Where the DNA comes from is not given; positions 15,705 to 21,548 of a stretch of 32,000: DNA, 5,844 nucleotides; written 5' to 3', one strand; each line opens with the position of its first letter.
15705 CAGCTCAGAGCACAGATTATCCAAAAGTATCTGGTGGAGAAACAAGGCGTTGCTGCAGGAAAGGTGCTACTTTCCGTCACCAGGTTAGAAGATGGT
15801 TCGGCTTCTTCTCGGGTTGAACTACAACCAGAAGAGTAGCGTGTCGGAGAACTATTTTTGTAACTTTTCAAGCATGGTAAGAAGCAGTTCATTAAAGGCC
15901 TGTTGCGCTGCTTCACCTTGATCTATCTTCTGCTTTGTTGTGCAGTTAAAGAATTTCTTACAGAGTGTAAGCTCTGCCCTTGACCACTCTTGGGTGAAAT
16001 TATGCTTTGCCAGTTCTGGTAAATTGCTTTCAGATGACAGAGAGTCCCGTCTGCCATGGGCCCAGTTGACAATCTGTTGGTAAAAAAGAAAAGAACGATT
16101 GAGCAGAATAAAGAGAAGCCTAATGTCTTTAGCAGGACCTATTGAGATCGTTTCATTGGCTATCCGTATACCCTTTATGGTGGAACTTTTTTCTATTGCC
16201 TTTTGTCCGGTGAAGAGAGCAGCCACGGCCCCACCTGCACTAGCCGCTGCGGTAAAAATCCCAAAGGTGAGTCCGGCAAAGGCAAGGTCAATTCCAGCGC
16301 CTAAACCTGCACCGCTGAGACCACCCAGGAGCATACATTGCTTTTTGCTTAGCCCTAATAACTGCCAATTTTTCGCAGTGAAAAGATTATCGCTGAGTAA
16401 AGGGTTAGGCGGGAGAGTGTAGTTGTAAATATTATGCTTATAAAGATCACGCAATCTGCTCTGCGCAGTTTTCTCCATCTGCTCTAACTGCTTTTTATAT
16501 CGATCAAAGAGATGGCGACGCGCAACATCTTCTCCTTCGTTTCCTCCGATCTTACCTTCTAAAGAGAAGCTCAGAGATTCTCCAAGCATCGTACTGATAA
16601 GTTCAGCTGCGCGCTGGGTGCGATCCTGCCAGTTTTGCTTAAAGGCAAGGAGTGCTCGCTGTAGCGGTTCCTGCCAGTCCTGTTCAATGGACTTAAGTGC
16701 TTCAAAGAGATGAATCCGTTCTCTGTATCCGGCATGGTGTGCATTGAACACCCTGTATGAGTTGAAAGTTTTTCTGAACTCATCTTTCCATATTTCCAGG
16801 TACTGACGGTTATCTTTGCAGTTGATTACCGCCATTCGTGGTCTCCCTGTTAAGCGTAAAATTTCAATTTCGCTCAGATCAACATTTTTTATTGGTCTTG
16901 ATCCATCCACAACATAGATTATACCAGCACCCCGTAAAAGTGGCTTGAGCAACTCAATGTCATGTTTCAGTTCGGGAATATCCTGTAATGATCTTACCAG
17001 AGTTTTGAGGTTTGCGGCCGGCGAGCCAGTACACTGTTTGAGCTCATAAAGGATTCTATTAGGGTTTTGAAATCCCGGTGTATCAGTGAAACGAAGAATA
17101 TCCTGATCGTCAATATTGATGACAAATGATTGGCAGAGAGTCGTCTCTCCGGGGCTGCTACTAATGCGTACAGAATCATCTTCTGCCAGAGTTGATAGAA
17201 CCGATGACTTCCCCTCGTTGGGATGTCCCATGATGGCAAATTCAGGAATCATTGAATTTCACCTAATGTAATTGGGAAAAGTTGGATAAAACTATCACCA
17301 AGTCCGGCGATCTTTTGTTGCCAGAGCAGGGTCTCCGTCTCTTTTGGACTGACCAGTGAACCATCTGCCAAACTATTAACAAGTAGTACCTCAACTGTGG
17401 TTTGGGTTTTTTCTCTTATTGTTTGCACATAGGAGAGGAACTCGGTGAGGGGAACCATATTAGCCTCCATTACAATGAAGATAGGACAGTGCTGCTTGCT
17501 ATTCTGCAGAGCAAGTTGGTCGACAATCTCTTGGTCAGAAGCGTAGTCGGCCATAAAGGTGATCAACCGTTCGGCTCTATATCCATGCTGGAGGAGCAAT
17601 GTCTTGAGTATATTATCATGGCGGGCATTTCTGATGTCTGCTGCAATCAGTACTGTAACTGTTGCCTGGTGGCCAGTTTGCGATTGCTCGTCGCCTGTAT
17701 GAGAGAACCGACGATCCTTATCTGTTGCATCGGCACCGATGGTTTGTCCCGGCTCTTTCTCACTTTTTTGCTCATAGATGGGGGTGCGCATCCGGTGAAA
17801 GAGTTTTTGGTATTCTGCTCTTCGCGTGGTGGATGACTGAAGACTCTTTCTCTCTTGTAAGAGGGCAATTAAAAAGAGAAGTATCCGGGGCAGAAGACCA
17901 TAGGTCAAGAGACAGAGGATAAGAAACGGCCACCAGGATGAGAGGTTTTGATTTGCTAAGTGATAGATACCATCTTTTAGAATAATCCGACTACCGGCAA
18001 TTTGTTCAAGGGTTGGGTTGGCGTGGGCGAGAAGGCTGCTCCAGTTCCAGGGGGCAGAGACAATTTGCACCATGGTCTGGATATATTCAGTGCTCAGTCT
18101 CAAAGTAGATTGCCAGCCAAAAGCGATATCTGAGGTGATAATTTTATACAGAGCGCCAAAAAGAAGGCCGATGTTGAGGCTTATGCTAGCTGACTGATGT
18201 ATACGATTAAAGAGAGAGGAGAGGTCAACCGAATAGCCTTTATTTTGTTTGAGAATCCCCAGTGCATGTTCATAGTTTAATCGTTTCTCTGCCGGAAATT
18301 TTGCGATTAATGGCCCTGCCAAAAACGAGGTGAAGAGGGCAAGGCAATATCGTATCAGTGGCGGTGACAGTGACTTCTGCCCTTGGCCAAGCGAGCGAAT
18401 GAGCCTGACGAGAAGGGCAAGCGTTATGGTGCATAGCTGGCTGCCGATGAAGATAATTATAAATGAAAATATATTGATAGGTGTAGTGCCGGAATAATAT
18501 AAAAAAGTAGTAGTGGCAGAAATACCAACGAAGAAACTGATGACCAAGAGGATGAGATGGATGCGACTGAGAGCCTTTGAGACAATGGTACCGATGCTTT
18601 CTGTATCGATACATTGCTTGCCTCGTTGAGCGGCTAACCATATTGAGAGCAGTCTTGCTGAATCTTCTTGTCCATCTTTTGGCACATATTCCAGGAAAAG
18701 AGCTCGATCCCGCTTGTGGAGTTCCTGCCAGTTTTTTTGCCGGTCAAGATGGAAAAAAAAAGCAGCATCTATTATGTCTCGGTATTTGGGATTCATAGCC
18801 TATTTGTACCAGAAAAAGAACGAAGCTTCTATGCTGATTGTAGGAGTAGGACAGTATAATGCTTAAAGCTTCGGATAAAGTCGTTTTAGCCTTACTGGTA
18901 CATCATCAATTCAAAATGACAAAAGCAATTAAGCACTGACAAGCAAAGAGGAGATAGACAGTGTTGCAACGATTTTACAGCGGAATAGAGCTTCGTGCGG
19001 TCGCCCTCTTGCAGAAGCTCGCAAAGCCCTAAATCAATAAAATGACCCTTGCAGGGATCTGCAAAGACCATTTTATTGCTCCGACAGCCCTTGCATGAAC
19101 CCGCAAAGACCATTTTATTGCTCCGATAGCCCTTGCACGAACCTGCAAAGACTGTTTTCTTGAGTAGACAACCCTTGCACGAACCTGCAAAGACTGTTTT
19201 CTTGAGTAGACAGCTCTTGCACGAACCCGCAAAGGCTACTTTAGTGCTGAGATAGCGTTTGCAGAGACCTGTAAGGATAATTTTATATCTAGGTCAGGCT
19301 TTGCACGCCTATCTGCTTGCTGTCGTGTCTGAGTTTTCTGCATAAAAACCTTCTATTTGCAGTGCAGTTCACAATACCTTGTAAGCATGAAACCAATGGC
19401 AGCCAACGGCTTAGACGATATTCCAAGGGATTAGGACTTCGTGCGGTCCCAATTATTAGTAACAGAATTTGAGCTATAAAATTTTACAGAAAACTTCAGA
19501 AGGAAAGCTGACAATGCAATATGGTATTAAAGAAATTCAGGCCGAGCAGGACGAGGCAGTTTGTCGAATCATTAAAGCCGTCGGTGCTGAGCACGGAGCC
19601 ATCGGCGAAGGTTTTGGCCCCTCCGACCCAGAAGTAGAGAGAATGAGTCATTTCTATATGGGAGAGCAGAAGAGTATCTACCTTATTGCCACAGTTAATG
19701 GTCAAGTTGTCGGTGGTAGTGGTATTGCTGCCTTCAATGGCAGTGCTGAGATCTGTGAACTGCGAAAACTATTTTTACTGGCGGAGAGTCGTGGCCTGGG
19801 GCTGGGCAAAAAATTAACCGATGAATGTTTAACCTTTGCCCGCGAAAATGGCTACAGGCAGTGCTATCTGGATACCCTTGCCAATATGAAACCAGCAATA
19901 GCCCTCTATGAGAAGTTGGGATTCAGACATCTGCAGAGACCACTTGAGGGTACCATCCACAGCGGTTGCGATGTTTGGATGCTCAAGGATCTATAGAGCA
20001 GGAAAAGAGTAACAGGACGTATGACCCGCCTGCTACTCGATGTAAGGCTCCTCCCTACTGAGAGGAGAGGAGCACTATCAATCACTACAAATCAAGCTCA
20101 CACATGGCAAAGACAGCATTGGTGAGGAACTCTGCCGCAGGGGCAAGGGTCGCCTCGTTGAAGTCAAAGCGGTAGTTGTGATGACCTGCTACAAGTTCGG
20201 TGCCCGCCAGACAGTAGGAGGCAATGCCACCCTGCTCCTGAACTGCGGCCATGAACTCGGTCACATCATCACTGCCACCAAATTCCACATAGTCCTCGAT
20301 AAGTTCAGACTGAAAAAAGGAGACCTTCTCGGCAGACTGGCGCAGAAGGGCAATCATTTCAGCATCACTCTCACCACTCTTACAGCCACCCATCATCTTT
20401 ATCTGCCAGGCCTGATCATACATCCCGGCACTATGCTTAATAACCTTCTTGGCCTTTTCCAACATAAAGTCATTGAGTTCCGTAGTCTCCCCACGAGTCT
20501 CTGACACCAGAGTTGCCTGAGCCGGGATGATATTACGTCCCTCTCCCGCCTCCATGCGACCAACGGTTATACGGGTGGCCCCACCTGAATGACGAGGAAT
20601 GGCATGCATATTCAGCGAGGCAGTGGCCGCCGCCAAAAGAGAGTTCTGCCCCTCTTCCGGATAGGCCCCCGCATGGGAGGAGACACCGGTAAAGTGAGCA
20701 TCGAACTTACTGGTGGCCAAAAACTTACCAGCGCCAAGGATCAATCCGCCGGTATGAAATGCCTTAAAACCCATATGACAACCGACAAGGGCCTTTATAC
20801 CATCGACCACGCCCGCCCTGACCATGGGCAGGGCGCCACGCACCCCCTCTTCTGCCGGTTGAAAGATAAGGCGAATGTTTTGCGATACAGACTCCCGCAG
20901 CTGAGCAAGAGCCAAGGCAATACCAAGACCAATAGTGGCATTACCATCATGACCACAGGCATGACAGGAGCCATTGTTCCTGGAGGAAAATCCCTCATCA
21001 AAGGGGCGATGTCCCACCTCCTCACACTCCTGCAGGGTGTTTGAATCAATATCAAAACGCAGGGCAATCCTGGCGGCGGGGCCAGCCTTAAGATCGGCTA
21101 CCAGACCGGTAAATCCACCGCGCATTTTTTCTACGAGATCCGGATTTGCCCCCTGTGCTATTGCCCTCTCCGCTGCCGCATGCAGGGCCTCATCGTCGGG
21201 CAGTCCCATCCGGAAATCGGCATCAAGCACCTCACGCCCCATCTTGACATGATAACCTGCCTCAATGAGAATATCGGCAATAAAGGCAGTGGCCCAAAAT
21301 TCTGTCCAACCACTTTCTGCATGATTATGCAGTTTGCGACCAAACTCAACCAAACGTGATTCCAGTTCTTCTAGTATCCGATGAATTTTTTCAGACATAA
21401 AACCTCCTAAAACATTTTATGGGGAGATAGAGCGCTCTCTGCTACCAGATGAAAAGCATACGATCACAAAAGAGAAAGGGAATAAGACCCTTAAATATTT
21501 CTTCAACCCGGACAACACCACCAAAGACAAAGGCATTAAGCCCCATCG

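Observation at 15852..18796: Translationally coupled polytopic membrane protein + GTPase with an internal Gly/Ala-rich hydrophobic paddle (uncharacterised pair)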

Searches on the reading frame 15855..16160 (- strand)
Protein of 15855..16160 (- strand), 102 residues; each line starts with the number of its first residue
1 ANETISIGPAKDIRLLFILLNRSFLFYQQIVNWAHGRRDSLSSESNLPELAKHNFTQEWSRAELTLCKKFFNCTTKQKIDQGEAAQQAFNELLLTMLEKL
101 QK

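Call 57: search_protein_families(library=padloc, proteins=[window:15855-16160:-], max_evalue=1)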
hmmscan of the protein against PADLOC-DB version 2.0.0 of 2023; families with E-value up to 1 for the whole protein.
window:15855-16160:- (102 aa): 0 families
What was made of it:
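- The helical part and the Gly/Ala part give no PADLOC LeoBC hit when scanned separately (call 57).
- Tried and rejected: LeoBC match dissected into helical-only and Gly/Ala-only pieces: neither hits alone (call 57).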

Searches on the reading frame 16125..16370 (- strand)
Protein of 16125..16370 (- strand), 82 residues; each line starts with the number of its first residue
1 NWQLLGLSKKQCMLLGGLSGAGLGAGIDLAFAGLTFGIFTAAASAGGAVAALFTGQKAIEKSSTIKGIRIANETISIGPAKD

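Call 39: search_protein_families(library=pfam, proteins=[window:16125-16370:-], max_evalue=10)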
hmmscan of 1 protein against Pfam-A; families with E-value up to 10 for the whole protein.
seq(82 aa): 2 families
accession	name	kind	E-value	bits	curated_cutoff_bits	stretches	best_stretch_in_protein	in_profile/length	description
PF11981.13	DUF3482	-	3.3e-13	50.1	29.2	1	1-70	143-210/293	Domain of unknown function (DUF3482)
PF13168.11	Poxvirus_B22R_C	-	0.26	11.2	25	1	16-58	16-58/195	Poxvirus B22R protein C-terminal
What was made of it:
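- Tried and rejected: Glycine-zipper Pfam families tested against the isolated segment: no hit (call 39).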

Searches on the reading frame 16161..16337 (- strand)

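Call 57: search_protein_families(library=padloc, proteins=[window:16161-16337:-], max_evalue=1)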
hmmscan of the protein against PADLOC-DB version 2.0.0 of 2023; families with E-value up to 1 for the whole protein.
window:16161-16337:- (59 aa): 1 family
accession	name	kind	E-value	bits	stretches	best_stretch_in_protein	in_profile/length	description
PDLC01086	C3a186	-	0.061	10.6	1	10-45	11-44/384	"C-3?,4? desaturase"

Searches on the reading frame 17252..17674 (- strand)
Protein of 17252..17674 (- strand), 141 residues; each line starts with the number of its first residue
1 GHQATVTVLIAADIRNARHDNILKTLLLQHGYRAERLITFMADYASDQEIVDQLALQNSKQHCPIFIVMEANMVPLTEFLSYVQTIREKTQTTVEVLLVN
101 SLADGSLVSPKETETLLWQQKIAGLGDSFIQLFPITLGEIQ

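Call 62: search_protein_families(library=pfam, proteins=[window:17252-17674:-], max_evalue=10)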
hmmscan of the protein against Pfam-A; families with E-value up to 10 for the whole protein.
window:17252-17674:- (141 aa): 2 families
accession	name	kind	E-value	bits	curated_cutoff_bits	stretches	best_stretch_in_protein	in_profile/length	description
PF11067.13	DUF2868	-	2.6e-17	63.8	26.8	1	10-127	201-315/315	Protein of unknown function (DUF2868)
PF07894.18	SACK1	-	0.0055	16.7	21.4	1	19-91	122-192/274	Scaffolding anchor of CK1 domain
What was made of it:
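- Tried and rejected: DUF2868 sub-domains tested against Pfam: only DUF2868 itself (call 62).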

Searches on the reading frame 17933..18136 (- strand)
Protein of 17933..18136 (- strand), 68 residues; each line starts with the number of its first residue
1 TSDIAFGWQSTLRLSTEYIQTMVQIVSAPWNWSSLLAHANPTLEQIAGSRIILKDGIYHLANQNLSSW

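Call 62: search_protein_families(library=pfam, proteins=[window:17933-18136:-], max_evalue=10)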
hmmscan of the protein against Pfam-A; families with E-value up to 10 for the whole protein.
window:17933-18136:- (68 aa): 1 family
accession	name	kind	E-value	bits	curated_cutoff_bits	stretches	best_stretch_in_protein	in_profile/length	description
PF11067.13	DUF2868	-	5.4e-18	66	26.8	1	1-68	53-113/315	Protein of unknown function (DUF2868)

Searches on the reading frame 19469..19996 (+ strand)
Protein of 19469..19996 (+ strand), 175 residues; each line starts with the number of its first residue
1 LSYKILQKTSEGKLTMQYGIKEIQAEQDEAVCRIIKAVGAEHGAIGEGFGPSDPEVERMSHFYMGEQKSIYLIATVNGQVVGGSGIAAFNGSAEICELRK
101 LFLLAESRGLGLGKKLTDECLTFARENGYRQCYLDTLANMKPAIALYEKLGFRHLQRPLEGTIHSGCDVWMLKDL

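Call 25: search_protein_families(library=pfam, proteins=[window:19469-19996:+], max_evalue=0.001)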
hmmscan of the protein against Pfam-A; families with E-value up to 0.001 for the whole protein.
window:19469-19996:+ (175 aa): 5 families
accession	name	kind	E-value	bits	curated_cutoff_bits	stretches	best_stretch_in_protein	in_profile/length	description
PF00583.31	Acetyltransf_1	-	7.8e-16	58.8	20.7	1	60-152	25-116/116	Acetyltransferase (GNAT) family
PF13508.13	Acetyltransf_7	-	4.5e-14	53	27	1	68-153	2-83/84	Acetyltransferase (GNAT) domain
PF13673.13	Acetyltransf_10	-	5.4e-08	33.3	23.6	1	57-159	20-114/128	Acetyltransferase (GNAT) domain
PF08445.16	FR47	-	1.4e-05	25.5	22.1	1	95-155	21-80/86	FR47-like protein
PF13420.13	Acetyltransf_4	-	3.1e-05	24.5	24.3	1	61-156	42-138/155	Acetyltransferase (GNAT) domain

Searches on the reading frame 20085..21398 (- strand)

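Call 25: search_protein_families(library=pfam, proteins=[window:20085-21398:-], max_evalue=0.001)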
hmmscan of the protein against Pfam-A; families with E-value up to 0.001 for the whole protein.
window:20085-21398:- (437 aa): 2 families
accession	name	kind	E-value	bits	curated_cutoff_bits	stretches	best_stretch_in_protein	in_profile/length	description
PF01546.33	Peptidase_M20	-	2.9e-23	83.3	24.6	1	112-429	1-204/206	Peptidase family M20/M25/M40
PF07687.19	M20_dimer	-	1.1e-09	38.7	21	1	233-323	10-102/107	Peptidase dimerisation domain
